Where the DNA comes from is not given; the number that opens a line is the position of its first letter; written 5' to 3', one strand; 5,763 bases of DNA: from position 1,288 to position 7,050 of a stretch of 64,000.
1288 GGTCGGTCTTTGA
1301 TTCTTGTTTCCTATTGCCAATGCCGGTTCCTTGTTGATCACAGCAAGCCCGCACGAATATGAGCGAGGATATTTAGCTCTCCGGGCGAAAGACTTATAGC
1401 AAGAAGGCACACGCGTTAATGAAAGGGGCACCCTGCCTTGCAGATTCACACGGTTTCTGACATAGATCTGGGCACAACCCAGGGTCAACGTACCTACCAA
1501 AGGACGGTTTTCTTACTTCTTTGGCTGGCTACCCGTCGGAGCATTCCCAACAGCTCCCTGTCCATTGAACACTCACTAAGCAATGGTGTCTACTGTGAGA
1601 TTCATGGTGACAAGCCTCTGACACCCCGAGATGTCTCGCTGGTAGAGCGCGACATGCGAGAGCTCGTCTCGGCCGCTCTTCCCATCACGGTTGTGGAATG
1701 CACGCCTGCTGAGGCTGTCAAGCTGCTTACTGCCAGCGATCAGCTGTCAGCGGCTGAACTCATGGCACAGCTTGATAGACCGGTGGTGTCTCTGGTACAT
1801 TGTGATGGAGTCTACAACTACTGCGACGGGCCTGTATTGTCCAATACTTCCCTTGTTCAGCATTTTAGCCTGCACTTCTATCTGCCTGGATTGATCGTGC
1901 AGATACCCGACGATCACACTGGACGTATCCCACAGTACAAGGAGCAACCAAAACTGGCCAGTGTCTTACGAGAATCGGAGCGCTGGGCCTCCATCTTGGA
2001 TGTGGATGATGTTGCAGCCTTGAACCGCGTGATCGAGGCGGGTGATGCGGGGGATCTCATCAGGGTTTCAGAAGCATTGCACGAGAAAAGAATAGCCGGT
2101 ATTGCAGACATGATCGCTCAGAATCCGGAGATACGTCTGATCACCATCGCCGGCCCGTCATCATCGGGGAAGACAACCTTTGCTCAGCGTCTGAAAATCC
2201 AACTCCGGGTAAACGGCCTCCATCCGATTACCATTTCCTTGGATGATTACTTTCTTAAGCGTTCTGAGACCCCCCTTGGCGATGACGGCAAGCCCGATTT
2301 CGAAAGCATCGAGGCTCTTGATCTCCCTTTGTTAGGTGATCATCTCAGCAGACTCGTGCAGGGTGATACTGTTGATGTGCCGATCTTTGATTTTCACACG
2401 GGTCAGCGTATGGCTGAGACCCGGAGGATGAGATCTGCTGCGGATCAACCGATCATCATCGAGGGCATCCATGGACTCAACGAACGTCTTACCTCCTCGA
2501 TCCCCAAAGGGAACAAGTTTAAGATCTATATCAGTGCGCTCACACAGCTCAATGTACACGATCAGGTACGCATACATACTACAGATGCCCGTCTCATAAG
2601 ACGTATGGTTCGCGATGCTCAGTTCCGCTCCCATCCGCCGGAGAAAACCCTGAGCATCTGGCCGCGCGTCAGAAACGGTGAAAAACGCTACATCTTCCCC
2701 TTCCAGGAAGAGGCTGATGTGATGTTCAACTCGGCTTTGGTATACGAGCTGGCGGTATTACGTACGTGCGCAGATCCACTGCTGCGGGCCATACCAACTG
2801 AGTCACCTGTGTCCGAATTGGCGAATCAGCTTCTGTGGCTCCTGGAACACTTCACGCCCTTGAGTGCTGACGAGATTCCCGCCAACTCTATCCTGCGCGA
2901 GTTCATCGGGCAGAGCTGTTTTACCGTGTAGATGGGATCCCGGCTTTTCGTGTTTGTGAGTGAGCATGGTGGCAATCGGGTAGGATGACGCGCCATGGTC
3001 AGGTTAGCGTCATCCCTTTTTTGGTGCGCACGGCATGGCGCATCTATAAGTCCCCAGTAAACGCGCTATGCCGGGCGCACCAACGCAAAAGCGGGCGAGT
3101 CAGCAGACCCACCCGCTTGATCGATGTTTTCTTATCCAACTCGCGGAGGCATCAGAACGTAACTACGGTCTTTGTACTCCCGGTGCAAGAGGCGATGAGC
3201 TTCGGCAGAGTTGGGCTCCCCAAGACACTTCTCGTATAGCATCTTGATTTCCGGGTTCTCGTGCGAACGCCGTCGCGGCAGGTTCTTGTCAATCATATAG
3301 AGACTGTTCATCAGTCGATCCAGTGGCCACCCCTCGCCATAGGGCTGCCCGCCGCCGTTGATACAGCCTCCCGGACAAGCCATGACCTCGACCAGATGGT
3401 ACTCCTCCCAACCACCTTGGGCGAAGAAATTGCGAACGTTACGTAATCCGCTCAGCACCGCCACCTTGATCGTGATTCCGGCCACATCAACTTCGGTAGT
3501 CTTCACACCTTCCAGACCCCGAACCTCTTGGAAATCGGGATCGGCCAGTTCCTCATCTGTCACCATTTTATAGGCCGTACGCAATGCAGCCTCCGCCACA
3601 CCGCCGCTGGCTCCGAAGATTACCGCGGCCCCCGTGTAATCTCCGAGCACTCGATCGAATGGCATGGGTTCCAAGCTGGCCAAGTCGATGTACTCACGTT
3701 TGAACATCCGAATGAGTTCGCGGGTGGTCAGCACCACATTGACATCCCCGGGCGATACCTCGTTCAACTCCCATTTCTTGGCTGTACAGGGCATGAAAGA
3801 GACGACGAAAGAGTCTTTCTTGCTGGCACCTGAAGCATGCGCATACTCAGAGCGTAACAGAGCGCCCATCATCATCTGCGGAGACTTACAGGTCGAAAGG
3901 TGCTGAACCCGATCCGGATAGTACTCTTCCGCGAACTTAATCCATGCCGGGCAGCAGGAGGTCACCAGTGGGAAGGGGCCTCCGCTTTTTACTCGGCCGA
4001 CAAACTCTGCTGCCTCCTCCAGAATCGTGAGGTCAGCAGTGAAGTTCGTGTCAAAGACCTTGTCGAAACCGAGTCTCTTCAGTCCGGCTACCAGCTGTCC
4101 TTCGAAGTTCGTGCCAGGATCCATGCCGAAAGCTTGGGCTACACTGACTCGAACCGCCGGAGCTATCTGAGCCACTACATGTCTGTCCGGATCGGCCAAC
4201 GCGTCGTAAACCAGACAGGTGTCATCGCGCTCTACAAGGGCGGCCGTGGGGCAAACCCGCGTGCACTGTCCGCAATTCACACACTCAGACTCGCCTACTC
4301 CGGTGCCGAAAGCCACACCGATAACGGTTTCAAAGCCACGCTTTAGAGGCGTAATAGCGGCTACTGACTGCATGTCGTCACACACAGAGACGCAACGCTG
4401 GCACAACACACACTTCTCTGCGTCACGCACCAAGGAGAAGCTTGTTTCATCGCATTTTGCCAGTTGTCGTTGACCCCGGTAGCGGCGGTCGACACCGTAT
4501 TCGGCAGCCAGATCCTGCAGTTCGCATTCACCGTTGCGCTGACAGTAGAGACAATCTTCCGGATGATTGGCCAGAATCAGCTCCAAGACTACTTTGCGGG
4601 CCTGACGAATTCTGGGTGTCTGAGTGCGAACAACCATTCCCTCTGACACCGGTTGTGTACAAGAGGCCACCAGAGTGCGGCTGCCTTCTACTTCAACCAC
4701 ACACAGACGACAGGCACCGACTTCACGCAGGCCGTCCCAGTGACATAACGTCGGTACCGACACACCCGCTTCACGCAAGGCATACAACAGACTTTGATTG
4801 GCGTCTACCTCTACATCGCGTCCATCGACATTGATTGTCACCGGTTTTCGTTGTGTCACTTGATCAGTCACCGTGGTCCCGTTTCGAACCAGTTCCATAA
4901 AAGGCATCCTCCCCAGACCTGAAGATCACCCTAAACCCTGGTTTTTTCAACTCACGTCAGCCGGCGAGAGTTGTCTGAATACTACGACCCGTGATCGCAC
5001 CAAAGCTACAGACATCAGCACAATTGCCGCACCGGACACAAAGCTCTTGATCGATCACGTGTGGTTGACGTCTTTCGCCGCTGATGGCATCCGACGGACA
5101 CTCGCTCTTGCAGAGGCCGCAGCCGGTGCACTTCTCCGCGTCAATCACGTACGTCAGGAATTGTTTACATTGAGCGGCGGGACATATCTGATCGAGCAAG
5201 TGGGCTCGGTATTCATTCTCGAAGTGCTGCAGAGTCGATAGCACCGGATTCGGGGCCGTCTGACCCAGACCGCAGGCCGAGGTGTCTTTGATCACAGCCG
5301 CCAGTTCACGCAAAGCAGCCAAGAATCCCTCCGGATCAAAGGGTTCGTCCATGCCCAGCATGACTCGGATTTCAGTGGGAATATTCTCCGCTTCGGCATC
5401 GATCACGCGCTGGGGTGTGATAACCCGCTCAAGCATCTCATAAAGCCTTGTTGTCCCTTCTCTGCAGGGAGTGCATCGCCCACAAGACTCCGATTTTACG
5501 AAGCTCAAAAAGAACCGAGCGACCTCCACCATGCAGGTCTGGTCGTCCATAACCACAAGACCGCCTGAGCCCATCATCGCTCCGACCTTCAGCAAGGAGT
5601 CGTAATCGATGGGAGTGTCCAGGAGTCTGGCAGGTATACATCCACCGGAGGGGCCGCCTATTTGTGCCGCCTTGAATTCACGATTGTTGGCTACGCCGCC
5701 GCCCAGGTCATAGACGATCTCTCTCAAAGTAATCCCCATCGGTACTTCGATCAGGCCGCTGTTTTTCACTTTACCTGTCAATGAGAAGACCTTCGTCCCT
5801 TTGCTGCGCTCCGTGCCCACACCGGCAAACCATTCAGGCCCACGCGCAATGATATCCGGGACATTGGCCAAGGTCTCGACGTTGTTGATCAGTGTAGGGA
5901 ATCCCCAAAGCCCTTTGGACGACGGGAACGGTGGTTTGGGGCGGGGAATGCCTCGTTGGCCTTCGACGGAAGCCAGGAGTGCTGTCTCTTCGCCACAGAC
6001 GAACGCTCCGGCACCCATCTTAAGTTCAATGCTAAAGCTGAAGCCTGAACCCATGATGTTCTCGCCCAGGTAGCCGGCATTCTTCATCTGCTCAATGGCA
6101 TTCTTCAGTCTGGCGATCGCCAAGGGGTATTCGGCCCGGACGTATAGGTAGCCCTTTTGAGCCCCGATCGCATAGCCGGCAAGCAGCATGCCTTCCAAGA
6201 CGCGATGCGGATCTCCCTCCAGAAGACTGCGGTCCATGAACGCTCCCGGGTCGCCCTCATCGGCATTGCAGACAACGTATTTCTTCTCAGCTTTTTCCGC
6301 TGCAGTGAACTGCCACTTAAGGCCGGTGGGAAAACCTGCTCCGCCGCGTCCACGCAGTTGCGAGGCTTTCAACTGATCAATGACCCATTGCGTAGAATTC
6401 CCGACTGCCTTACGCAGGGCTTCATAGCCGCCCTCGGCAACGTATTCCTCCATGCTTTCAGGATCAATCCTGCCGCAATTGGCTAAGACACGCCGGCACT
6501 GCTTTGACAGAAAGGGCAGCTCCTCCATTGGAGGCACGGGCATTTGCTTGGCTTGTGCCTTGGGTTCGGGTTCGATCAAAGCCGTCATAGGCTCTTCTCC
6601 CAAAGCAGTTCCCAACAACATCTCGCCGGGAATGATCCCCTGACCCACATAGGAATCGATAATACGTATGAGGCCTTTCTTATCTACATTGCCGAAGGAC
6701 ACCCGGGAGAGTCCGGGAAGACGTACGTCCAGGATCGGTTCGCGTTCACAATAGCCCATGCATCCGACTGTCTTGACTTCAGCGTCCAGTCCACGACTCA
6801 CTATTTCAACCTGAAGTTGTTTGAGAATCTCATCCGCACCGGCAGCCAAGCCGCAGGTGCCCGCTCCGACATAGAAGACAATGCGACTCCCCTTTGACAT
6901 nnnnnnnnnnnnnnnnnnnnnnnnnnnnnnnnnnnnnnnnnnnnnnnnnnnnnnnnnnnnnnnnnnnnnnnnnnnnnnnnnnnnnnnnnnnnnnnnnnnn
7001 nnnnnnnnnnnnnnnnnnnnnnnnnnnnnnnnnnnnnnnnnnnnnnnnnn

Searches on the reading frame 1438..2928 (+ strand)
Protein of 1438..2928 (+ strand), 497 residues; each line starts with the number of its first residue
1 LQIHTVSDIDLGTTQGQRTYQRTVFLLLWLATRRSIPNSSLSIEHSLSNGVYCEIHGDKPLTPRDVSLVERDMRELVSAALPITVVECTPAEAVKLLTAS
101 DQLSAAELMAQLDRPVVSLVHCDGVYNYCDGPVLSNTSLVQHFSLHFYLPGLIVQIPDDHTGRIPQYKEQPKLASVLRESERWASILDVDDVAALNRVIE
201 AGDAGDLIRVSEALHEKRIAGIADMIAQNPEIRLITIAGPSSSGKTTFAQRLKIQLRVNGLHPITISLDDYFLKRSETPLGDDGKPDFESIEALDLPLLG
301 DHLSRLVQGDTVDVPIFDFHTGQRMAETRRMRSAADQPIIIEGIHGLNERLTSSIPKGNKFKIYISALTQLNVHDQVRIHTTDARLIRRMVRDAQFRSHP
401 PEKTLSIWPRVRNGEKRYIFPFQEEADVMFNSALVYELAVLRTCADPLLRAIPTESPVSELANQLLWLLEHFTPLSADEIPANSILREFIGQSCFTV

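Call 25: search_protein_families(library=ncbifam, proteins=[window:1438-2928:+], max_evalue=0.00001)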
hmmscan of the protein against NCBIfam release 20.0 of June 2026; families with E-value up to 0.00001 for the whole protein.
window:1438-2928:+ (497 aa): 5 families
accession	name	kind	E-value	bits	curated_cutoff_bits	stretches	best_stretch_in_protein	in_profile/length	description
NF004018.0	PRK05480.1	equivalog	3.1e-24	85.6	180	1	231-435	5-190/210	uridine kinase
TIGR00235.1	udk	equivalog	3e-22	79.3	220.3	1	231-432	5-187/207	uridine kinase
NF005655.0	PRK07429.1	subfamily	3.8e-12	46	236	1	231-430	7-183/326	phosphoribulokinase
NF006746.0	PRK09270.1-5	subfamily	2.9e-08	32.9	250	1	223-345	12-133/210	nucleoside/nucleotide kinase family protein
NF005807.0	PRK07667.1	equivalog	8.8e-06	25.4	221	0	227-345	12-129/193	kinase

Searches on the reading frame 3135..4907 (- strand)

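Call 25: search_protein_families(library=ncbifam, proteins=[window:3135-4907:-], max_evalue=0.00001)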
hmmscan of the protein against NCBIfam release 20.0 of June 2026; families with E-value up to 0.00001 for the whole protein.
window:3135-4907:- (591 aa): 9 families
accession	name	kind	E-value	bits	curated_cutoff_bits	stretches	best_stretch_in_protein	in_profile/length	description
NF040763.1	FeFe_hydrog_A6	exception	7.9e-228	757.5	765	1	23-581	1-571/571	NADH-dependent [FeFe] hydrogenase, group A6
NF040762.1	Hydr_FeFe_Clost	exception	4.1e-164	547.3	900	1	24-579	2-572/572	ferredoxin hydrogenase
TIGR02512.1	FeFe_hydrog_A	subfamily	7.4e-140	466.1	405.95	1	159-522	2-373/375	[FeFe] hydrogenase, group A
NF005745.0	PRK07569.1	equivalog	1.1e-55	188.6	333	1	23-230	4-213/238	bidirectional hydrogenase complex protein HoxU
TIGR04105.1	FeFe_hydrog_B1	subfamily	2.2e-49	168.4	450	1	162-520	140-457/462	monomeric [FeFe] hydrogenase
TIGR01973.1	NuoG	equivalog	7e-45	153.9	470.05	1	25-226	1-200/606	NADH-quinone oxidoreductase subunit NuoG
NF006305.0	PRK08493.1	equivalog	1.5e-39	135.8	591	1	23-228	2-225/819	NADH-quinone oxidoreductase subunit G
NF005895.0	PRK07860.1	equivalog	4e-38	131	802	1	12-225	7-221/811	NADH-quinone oxidoreductase subunit G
NF009454.0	PRK12814.1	equivalog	3.4e-24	85.2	916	1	22-120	3-101/657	putative NADPH-dependent glutamate synthase small subunit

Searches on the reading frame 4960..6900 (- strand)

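Call 25: search_protein_families(library=ncbifam, proteins=[window:4960-6900:-], max_evalue=0.00001)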
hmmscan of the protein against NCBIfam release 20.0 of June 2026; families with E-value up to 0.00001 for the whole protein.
window:4960-6900:- (647 aa): 29 families (the best 25 are shown)
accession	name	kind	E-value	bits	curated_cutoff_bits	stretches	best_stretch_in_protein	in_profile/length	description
TIGR01959.1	nuoF_fam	equivalog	1.1e-143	478.6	558.65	1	146-567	10-409/410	NADH-quinone oxidoreductase subunit NuoF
NF010120.0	PRK13596.1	equivalog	4.7e-114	381.3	389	1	136-497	6-370/433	NADH-quinone oxidoreductase subunit NuoF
NF008436.0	PRK11278.1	equivalog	1.3e-106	357.2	749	1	147-490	24-371/448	NADH-quinone oxidoreductase subunit NuoF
NF058577.1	FdxA_fam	equivalog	4.1e-13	49.3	65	1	583-635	2-52/52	4Fe-4S ferredoxin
TIGR01944.1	rnfB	subfamily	7.6e-11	41.9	68.7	1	581-644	105-168/190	RnfABCDGE type electron transport complex subunit B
TIGR04481.1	PR_assoc_PrdC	equivalog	1.3e-10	40.7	490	1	170-420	73-286/425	proline reductase-associated electron transfer protein PrdC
NF040864.1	HgcB_ferredoxin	equivalog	2.5e-09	36.9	99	1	581-637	6-62/93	mercury methylation ferredoxin HgcB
NF003454.1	PRK05035.1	equivalog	2.7e-09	36.1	345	1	144-273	100-223/556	electron transport complex subunit RsxC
TIGR01945.1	rnfC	subfamily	3.3e-09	35.8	245.95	1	144-273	98-222/435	RnfABCDGE type electron transport complex subunit C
TIGR04105.1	FeFe_hydrog_B1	subfamily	1.1e-08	34.2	450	1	588-639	110-208/462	monomeric [FeFe] hydrogenase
TIGR02700.1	flavo_MJ0208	hypoth_equivalog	1.8e-08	34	251.35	1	580-638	139-196/234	dihydromethanopterin reductase (acceptor)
TIGR02179.1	PorD_KorD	subfamily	2.6e-08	33.9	60.05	1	584-637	20-73/78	2-oxoacid:acceptor oxidoreductase, delta subunit, pyruvate/2-ketoisovalerate family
NF040770.1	hetero_SS_HdrA2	exception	5.2e-08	31.5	1100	1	582-640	570-627/777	CoB-CoM heterodisulfide reductase HdrA2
NF038196.1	ferrodoxin_EFR1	subfamily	6.5e-08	32.9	75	1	584-638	180-231/242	EFR1 family ferrodoxin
NF043069.1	T4HPD_activ_SAM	equivalog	8.6e-08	31.9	425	1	585-635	47-96/299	trans-4-hydroxy-L-proline dehydratase activase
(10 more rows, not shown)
